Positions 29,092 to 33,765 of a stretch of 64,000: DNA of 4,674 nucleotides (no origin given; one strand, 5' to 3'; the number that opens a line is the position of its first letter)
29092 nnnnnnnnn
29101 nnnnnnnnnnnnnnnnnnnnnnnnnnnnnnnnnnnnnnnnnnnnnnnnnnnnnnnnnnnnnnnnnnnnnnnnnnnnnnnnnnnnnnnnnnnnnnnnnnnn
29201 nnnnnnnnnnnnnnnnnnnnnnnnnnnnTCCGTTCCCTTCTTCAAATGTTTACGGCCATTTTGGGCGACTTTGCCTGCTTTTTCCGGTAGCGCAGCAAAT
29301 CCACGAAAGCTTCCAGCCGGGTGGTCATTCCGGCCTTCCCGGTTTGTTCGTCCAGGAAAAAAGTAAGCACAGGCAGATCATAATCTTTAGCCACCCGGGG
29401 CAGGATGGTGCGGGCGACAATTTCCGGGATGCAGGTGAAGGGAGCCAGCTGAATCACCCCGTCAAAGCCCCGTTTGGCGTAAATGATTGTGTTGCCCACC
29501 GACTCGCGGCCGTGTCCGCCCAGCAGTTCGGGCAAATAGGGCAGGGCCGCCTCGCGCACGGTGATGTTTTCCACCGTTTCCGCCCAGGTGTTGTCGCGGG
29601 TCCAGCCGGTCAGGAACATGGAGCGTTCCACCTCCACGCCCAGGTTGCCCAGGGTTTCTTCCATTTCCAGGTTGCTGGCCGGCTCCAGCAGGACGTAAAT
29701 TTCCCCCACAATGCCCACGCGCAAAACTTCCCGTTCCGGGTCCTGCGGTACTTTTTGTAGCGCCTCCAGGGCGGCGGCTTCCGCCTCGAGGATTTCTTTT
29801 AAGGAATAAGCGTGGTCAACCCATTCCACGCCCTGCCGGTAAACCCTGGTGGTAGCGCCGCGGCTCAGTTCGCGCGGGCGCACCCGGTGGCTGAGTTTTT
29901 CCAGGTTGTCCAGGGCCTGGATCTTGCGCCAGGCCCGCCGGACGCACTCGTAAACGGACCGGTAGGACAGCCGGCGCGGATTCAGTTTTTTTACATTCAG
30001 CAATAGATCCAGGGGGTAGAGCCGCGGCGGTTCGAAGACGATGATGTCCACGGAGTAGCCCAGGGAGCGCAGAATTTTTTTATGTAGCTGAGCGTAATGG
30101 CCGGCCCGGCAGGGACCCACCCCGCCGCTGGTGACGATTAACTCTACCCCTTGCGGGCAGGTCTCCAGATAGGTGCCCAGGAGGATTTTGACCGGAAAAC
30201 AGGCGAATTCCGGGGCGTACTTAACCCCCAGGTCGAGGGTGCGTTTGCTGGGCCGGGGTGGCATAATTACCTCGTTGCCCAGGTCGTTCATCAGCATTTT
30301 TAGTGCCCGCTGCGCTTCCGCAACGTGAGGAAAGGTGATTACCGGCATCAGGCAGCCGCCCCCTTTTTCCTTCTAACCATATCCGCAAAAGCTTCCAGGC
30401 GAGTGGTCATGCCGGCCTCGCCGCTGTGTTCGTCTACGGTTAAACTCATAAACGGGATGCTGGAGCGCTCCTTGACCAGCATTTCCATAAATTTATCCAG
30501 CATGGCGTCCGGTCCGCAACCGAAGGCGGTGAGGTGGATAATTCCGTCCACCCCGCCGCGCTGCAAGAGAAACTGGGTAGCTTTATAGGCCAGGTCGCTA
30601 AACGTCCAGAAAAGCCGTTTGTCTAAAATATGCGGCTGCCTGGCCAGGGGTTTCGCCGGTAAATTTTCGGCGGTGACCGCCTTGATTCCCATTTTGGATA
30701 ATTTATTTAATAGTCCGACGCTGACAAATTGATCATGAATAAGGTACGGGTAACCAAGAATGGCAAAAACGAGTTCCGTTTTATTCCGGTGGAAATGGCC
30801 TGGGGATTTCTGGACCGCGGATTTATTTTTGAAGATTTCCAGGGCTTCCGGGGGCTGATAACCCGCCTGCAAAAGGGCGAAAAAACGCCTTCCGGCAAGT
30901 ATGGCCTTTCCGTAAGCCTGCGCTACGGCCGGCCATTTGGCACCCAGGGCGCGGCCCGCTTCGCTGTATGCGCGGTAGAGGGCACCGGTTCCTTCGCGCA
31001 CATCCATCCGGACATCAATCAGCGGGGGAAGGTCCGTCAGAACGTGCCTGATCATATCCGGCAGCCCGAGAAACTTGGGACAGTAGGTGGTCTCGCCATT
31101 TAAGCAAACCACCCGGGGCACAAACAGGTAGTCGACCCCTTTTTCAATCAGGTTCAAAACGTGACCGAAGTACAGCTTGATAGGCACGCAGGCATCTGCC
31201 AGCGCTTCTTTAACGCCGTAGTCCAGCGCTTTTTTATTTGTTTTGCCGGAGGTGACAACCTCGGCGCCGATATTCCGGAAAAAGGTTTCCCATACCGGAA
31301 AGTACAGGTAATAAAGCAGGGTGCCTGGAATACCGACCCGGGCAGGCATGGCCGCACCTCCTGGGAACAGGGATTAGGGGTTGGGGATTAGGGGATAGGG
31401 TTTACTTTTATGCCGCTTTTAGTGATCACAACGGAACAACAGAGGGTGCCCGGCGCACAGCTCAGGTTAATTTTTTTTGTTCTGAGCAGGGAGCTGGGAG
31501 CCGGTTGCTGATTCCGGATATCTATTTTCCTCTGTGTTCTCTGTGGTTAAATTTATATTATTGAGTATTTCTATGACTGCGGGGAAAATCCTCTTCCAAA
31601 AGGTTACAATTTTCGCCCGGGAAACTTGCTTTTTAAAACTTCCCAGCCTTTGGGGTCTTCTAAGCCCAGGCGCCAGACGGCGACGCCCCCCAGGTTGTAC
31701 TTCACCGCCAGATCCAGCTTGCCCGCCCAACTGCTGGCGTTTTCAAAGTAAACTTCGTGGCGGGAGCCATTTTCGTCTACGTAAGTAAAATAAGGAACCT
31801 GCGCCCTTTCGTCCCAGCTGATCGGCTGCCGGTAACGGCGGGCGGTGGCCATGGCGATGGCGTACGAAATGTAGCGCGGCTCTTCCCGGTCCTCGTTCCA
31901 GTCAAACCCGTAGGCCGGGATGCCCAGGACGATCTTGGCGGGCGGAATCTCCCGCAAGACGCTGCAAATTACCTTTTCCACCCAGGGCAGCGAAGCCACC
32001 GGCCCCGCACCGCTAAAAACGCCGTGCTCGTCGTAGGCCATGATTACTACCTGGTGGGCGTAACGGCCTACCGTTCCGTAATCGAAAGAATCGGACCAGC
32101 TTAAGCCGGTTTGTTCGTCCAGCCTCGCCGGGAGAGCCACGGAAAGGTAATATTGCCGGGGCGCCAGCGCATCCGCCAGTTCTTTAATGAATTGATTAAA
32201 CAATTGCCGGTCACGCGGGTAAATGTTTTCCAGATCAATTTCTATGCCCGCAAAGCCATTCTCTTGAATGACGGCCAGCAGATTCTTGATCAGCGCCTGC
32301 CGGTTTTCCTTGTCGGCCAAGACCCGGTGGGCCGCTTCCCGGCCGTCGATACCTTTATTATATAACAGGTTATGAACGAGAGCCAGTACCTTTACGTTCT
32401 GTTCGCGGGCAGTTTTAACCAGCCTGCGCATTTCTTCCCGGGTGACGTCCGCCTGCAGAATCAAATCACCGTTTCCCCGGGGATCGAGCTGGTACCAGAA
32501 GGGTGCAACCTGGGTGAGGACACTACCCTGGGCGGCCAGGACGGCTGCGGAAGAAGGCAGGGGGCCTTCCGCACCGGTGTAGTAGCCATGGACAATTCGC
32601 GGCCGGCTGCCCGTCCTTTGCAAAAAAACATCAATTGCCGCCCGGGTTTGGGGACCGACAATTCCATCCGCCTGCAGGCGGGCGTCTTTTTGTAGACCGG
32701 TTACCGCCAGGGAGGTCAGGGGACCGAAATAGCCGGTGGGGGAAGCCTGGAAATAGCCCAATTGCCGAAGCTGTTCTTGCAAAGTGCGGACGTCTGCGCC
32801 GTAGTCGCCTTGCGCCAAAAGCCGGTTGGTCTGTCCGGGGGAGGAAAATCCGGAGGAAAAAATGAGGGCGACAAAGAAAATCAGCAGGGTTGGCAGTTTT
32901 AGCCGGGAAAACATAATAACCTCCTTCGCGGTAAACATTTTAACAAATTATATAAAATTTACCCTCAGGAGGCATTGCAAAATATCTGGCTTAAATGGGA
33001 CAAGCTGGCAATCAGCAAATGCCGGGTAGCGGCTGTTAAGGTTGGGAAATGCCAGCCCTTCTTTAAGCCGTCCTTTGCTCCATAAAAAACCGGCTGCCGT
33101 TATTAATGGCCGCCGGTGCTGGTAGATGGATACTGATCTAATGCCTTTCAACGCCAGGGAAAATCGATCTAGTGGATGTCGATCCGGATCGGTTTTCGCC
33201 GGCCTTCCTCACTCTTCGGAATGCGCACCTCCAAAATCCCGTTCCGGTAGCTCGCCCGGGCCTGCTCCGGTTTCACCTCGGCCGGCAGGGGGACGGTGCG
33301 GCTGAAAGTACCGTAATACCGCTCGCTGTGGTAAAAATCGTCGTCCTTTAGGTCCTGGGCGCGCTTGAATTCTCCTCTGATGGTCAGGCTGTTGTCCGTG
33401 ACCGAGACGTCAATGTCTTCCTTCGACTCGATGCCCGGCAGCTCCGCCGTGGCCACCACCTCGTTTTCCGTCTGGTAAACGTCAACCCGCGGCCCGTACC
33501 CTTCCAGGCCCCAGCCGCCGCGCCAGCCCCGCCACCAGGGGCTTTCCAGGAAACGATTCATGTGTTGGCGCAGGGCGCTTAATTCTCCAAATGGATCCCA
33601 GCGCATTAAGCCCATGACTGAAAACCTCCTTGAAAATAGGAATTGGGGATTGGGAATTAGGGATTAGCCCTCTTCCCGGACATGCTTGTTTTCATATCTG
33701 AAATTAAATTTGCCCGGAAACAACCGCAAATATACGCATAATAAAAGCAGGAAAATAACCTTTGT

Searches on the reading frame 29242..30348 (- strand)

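Call 36: search_protein_families(library=pfam, proteins=[window:29242-30348:-], max_evalue=0.01)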
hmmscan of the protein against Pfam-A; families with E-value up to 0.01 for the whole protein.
window:29242-30348:- (368 aa): 2 families
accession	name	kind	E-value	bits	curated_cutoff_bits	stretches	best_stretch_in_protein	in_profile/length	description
PF09989.15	DUF2229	-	6.8e-09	36.1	29.4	1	17-70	18-72/218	CoA enzyme activase uncharacterised domain (DUF2229)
PF06050.19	HGD-D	-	2.8e-05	24.3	28.4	1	32-351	21-341/342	2-hydroxyglutaryl-CoA dehydratase, D-component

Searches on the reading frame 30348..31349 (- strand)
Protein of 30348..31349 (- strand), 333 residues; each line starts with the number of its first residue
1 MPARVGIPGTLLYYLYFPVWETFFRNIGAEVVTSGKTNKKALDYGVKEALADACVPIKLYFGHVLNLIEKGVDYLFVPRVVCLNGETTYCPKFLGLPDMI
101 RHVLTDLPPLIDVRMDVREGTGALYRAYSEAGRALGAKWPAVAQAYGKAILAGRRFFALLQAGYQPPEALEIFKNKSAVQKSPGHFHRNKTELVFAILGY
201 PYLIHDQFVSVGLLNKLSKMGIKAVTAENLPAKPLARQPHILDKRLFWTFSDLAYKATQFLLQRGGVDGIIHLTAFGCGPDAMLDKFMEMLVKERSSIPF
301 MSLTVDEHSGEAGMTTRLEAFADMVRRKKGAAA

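Call 41: search_protein_families(library=pfam, proteins=[window:30348-31349:-], max_evalue=0.001)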
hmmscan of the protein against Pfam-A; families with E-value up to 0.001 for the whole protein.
window:30348-31349:- (333 aa): 2 families
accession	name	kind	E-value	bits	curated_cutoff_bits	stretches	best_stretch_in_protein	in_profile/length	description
PF09989.15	DUF2229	-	6.9e-47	160.3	29.4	1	4-229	1-217/218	CoA enzyme activase uncharacterised domain (DUF2229)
PF06050.19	HGD-D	-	2.7e-06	27.6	28.4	1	262-324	279-341/342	2-hydroxyglutaryl-CoA dehydratase, D-component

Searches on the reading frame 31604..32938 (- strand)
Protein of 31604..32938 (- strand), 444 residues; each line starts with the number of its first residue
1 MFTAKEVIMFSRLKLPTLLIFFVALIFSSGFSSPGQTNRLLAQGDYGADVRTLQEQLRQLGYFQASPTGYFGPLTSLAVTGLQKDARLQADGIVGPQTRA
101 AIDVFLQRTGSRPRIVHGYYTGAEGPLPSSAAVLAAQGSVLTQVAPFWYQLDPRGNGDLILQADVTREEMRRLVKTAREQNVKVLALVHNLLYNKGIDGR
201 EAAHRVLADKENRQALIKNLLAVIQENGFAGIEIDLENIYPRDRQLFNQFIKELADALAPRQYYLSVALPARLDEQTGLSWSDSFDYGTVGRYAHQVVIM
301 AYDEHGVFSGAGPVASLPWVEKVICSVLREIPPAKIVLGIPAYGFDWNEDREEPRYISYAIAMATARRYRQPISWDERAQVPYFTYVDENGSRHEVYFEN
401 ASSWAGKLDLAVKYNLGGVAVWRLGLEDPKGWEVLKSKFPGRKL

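Call 41: search_protein_families(library=pfam, proteins=[window:31604-32938:-], max_evalue=0.001)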
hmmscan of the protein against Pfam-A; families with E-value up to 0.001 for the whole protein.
window:31604-32938:- (444 aa): 3 families
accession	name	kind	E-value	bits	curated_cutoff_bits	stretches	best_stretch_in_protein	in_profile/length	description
PF00704.34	Glyco_hydro_18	-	5.6e-32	112.1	29.6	1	204-425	81-315/317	Glycosyl hydrolases family 18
PF01471.23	PG_binding_1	-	9.9e-18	64.5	23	1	47-102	2-57/57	Putative peptidoglycan binding domain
PF09374.15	PG_binding_3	-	3.7e-05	24.3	24.6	0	84-107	8-33/76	Predicted Peptidoglycan domain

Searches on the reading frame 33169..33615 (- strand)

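Call 41: search_protein_families(library=pfam, proteins=[window:33169-33615:-], max_evalue=0.001)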
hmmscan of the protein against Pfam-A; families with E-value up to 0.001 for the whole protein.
window:33169-33615:- (148 aa): 3 families
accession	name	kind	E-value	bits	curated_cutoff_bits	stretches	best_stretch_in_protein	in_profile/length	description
PF00011.27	HSP20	-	1.1e-21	77.2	20.8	1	46-148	2-102/102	Hsp20/alpha crystallin family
PF17886.7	ArsA_HSP20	-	1.7e-06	27.9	22.5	1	52-131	3-62/63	HSP20-like domain found in ArsA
PF04969.22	CS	-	2.1e-05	25.9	21.3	1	42-130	1-74/78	CS domain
